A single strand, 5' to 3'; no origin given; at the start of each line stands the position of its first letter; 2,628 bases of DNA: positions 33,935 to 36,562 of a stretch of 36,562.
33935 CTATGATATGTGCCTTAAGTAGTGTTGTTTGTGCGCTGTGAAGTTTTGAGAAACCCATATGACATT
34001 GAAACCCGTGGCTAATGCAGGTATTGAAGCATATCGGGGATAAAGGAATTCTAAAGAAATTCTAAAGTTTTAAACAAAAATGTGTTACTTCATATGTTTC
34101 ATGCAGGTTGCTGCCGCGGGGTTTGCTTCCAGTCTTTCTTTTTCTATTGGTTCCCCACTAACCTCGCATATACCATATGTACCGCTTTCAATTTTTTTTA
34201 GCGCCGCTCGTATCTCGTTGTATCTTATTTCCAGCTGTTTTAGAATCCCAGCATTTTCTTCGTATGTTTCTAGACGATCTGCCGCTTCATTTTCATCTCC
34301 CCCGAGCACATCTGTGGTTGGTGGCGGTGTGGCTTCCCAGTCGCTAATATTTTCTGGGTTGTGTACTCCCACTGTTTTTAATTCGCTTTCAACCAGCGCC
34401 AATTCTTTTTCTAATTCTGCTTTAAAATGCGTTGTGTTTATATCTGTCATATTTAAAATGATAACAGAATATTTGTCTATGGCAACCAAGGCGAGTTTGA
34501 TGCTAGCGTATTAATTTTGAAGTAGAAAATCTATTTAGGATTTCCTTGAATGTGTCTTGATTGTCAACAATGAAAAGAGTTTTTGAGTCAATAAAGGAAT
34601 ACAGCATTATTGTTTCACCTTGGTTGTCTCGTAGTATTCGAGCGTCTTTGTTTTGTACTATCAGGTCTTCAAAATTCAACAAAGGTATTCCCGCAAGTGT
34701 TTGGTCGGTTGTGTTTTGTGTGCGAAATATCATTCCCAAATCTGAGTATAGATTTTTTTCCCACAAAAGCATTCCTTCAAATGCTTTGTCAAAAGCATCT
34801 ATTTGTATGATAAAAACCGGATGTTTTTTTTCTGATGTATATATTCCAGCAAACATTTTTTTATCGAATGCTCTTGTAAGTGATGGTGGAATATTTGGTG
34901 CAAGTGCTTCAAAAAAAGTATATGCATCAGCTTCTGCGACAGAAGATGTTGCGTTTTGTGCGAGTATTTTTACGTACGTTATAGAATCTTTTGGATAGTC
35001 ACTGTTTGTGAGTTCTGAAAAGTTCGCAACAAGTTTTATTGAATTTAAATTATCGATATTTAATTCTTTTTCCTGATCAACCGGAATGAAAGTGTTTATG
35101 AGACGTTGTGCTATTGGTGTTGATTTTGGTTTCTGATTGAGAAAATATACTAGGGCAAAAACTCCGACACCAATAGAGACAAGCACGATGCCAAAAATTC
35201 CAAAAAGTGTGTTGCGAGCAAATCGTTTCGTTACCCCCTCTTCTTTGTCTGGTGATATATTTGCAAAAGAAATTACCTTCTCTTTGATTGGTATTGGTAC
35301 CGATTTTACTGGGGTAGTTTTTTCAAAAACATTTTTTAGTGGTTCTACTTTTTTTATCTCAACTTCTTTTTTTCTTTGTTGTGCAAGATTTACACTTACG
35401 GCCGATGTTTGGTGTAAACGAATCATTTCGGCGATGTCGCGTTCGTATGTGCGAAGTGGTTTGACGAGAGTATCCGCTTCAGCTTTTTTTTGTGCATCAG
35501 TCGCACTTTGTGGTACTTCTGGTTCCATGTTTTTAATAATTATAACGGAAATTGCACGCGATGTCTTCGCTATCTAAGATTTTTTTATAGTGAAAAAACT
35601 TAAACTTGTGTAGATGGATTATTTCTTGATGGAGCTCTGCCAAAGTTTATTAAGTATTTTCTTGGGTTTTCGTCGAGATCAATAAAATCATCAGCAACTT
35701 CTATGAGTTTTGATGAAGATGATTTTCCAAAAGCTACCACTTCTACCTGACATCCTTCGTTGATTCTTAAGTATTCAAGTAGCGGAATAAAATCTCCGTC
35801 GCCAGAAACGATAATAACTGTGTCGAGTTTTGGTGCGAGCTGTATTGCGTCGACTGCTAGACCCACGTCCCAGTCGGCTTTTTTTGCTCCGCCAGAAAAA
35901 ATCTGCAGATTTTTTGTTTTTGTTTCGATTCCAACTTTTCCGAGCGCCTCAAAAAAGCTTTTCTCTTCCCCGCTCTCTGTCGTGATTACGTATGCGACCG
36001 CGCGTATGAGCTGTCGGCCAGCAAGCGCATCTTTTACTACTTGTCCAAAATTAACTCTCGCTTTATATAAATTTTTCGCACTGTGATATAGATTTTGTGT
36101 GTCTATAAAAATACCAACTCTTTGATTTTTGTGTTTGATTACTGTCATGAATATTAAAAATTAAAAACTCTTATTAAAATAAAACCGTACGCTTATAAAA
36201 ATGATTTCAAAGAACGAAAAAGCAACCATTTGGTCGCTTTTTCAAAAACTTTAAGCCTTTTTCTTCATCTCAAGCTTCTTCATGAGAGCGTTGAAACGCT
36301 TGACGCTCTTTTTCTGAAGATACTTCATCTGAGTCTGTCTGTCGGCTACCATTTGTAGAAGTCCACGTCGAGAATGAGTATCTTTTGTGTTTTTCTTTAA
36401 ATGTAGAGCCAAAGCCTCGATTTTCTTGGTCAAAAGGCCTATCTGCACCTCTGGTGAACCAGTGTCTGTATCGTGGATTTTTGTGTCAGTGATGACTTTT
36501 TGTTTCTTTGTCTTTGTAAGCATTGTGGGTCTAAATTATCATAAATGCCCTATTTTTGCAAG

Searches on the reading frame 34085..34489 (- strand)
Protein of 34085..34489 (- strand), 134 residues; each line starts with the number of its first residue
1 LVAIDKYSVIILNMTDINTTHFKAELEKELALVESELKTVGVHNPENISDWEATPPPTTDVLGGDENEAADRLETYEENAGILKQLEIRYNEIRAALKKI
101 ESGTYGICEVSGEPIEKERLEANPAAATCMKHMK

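Call 68: search_protein_families(library=pfam, max_evalue=0.001, proteins=[window:34085-34489:-])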
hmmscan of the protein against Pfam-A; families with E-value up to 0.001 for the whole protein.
window:34085-34489:- (134 aa): 1 family
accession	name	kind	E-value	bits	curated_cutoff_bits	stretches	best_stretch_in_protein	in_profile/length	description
PF01258.23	zf-dskA_traR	-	7e-09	36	24.9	1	103-130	1-28/36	Prokaryotic dksA/traR C4-type zinc finger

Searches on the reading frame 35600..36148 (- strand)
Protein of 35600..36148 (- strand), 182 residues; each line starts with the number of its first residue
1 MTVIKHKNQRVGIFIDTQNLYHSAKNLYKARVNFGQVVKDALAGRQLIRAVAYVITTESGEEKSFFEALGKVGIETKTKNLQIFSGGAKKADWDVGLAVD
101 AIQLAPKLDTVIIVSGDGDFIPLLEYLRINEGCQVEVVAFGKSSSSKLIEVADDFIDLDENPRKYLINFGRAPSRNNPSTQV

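Call 42: search_protein_families(library=pfam, max_evalue=0.001, proteins=[window:35600-36148:-])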
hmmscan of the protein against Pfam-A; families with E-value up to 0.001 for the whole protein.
window:35600-36148:- (182 aa): 1 family
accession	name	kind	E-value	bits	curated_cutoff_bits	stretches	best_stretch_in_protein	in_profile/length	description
PF01936.24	NYN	-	9e-36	124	24.2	1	10-159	1-145/145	NYN domain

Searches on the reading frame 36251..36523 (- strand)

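Call 68: search_protein_families(library=pfam, max_evalue=0.001, proteins=[window:36251-36523:-])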
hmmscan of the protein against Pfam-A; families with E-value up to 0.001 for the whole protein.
window:36251-36523:- (90 aa): 1 family
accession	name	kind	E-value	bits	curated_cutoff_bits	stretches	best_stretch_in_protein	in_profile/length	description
PF00312.27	Ribosomal_S15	-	2.3e-27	95.4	31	1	7-86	1-80/81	Ribosomal protein S15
